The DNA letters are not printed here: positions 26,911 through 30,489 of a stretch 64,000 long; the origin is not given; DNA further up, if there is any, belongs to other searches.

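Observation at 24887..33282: Cluster of proteases with giant proline-rich disordered tails and a recurrent LPPLP motif, plus a 705-aa Pro/Gln-rich IDP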

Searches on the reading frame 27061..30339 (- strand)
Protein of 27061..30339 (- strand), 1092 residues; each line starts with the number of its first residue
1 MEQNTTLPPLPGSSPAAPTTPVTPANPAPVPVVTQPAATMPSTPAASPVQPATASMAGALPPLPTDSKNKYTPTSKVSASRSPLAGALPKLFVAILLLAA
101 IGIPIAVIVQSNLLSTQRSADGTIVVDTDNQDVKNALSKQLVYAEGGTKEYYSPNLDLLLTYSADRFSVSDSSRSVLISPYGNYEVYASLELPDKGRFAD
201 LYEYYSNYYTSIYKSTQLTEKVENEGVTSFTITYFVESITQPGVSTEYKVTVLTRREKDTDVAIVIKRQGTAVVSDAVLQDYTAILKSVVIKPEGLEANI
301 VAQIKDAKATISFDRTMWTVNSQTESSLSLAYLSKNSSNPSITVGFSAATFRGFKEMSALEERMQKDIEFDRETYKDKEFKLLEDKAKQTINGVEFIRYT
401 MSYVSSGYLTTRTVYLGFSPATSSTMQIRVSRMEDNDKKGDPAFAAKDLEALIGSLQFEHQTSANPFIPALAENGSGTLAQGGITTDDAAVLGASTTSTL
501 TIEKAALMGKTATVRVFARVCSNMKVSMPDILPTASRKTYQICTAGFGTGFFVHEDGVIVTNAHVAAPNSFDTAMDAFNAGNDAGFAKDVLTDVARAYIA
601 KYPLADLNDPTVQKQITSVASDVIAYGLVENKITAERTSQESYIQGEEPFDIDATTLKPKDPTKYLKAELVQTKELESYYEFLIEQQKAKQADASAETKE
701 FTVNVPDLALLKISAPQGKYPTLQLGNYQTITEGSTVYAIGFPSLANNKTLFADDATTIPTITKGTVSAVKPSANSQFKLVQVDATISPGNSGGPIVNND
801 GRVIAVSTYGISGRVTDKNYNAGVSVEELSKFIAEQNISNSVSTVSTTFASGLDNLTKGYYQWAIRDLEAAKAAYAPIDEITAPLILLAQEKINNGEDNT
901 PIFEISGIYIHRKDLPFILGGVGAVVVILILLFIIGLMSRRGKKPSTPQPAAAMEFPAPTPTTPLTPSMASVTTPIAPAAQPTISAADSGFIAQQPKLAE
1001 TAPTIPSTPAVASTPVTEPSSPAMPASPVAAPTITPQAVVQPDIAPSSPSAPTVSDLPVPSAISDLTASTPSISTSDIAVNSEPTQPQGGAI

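Call 5: search_protein_families(library=pfam, proteins=[window:27061-30339:-], max_evalue=0.01)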
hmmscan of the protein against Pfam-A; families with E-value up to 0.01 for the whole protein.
window:27061-30339:- (1092 aa): 4 families
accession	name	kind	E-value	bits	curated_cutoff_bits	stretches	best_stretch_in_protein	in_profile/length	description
PF13365.12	Trypsin_2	-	1.2e-26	94.6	27.6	2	686-806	33-144/144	Trypsin-like peptidase domain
PF00089.32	Trypsin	-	1.8e-12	48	20.6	1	706-832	87-219/220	Trypsin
PF10717.14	ODV-E18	-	0.0024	18.1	28.1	0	918-962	26-71/87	Occlusion-derived virus envelope protein ODV-E18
PF10459.15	Peptidase_S46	-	0.0032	16.6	22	0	544-567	44-68/698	Peptidase S46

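Call 6: search_protein_families(library=ncbifam, proteins=[window:27061-30339:-], max_evalue=0.01)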
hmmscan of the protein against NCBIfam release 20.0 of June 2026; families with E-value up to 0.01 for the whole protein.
window:27061-30339:- (1092 aa): 13 families
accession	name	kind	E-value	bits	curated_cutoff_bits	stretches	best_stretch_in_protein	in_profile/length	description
TIGR02037.1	degP_htrA_DO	subfamily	4.1e-20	72.1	416.2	2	707-812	108-203/434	Do family serine endopeptidase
NF041521.1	HhoA_HhoB_HtrA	equivalog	2e-18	66.8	450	2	704-809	102-199/335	HhoA/HhoB/HtrA family serine endopeptidase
NF047968.1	SerProtHtrA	equivalog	1.1e-14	54.7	470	1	707-812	137-235/357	serine protease HtrA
NF033740.0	MarP_fam_protase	equivalog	4.5e-11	42.4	250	1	706-806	257-350/390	MarP family serine protease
TIGR02038.1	protease_degS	equivalog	5.4e-10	38.9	422.95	1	706-813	125-221/351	outer membrane-stress sensor serine endopeptidase DegS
NF053637.1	SerProtHtrAspr2045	equivalog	4e-08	32.6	650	1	707-842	154-279/394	serine protease HtrA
NF008147.1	PRK10898.1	equivalog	1.1e-07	31.4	408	1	705-811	124-219/352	outer membrane-stress sensor serine endopeptidase DegS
NF040960.1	MamE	equivalog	2.4e-07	29.7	800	1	707-808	173-265/659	magnetosome formation protease MamE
NF050055.1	SerProtHtrAMycob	equivalog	9.4e-07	28.1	800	1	707-835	281-404/502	serine protease HtrA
NF040961.1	MamO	equivalog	3.8e-05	22.2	800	1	705-807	147-240/648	magnetosome protein MamO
NF033761.1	gliding_GltJ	equivalog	0.00011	21.5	450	1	911-1043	366-499/671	adventurous gliding motility protein GltJ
NF008189.1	PRK10942.1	equivalog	0.0013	17.3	720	1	761-808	203-253/477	serine endoprotease DegP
NF007526.1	PRK10139.1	equivalog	0.009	14.7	756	1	761-809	181-232/456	serine endoprotease DegQ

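Call 78: predict_structure(alignment_id=A3)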
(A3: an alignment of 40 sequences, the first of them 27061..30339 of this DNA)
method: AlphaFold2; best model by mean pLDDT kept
length: 1092 residues; sequences in the alignment: 40
mean_pLDDT: 73.3   pTM: 0.56
mean pLDDT of the five models: 73.3, 73.0, 72.6, 71.3, 70.4
residues with pLDDT >= 90: 290; 70-90: 434; 50-70: 118; < 50: 250
segments of 3 or more residues with pLDDT < 50: 1-7, 10-14, 22-28, 30-35, 37-40, 45-47, 52-60, 64-77, 79-84, 461-497, 746-751, 753-756, 812-819, 943-947, 949-956, 968-974, 976-995, 997-1002, 1004-1007, 1011-1014, 1016-1018, 1029-1031, 1033-1035, 1037-1040, 1043-1045, 1053-1057, 1061-1083, 1085-1092
pLDDT, mean of each block of 10 residues (from residue 1): 41 43 45 43 44 43 47 44 57 83 86 79 80 72 60 77 73 79 79 74 88 87 90 86 85 88 90 74 92 73 78 81 75 75 89 71 91 93 93 92 92 92 87 84 86 86 37 35 34 45 88 92 92 93 88 95 90 75 85 92 89 82 80 89 86 84 92 88 83 84 89 89 93 86 53 54 81 86 73 90 88 46 92 93 92 92 96 89 92 90 83 85 87 73 45 48 47 42 39 38 44 45 47 46 47 47 40 36 37 33
secondary structure, 60 per line:
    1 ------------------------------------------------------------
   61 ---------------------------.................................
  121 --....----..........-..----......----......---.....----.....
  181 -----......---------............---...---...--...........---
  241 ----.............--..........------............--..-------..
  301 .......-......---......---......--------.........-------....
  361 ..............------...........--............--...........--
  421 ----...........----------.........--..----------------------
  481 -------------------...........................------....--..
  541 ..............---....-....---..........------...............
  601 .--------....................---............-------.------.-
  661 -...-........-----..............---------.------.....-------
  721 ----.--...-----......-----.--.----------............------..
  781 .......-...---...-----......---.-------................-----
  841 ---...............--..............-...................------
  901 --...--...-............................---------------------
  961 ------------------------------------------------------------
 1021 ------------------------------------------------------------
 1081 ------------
elements in order (helices of 4 or more, strands of 3 or more residues): H88-120 E123-126 H131-140 E148-153 E158-163 E167-171 E176-180 E186-191 H201-212 E216-218 E222-224 E227-237 E245-257 E260-269 H276-287 E299-304 E309-314 E318-323 E327-332 E341-349 H357-374 E381-391 E394-405 E408-418 E425-435 H446-454 E500-503 H504-512 E513-526 H533-536 E539-554 E558-561 H563-566 H570-579 H586-601 H610-629 E633-644 E666-673 H679-692 E709-713 E736-741 E761-772 E779-787 E795-797 E803-808 E820-825 H826-835 H844-858 H861-874 H876-894 E903-905 E908-910 H912-939

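Call 80: fold_search(model_id=the predicted structure, library=pdb)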
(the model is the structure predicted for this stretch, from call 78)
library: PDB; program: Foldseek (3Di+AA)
matches with E <= 10: 1412; with E <= 0.001: 65
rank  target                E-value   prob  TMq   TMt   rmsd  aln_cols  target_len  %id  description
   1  3qo6_C                1.2e-09  1.00  0.15  0.46   6.3       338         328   18  Crystal structure analysis of the plant protease Deg1 (released 2011-05-04)
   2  4ynn_A                1.3e-09  1.00  0.15  0.39   7.1       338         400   18  Structure of Legionella pneumophila DegQ (S190A variant) (released 2015-06-24)
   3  4ynn_B                2.0e-09  1.00  0.15  0.39   7.2       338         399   18  Structure of Legionella pneumophila DegQ (S190A variant) (released 2015-06-24)
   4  7co7_D                2.1e-09  1.00  0.15  0.44   7.8       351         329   16  HtrA-type protease AlgWS227A with decapeptide (released 2021-03-10)
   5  3gdv_B                2.3e-09  1.00  0.15  0.54   7.7       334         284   18  Crystal structure of DegS H198P/D320A mutant modified by DFP and in complex with YQF peptide (released 2009-03-31)
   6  7co5_B                3.0e-09  1.00  0.15  0.46   8.1       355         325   17  HtrA-type protease AlgW with decapeptide (released 2021-03-10)
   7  5ilb_A                3.4e-09  1.00  0.15  0.34   6.1       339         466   16  Crystal structure of protease domain of Deg2 linked with the PDZ domain of Deg9 (released 2017-03-08)
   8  5ilb_B                3.8e-09  1.00  0.15  0.34   5.9       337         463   15  Crystal structure of protease domain of Deg2 linked with the PDZ domain of Deg9 (released 2017-03-08)
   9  8se8_K                4.0e-09  1.00  0.14  0.77   7.4       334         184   17  HTRA-1 PD/SA bound to CKP 1G10 (released 2024-07-03)
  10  8k2y_A                4.2e-09  1.00  0.13  0.47   9.8       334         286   19  Crystal structure of MucD (released 2023-11-29)
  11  3stj_A                5.1e-09  1.00  0.14  0.47  10.2       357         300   15  Crystal structure of the protease + PDZ1 domain of DegQ from Escherichia coli (released 2011-07-27)
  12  3qo6_B                5.3e-09  1.00  0.15  0.46   6.5       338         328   17  Crystal structure analysis of the plant protease Deg1 (released 2011-05-04)
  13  2z9i_C                6.5e-09  1.00  0.14  0.56  11.8       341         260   16  Crystal structure of RV0983 from Mycobacterium tuberculosis- Proteolytically active form (released 2008-06-10)
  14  3qo6_A                6.8e-09  1.00  0.15  0.47   5.7       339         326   17  Crystal structure analysis of the plant protease Deg1 (released 2011-05-04)
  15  1soz_C                6.8e-09  1.00  0.14  0.56   6.6       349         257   18  Crystal Structure of DegS protease in complex with an activating peptide (released 2004-06-08)
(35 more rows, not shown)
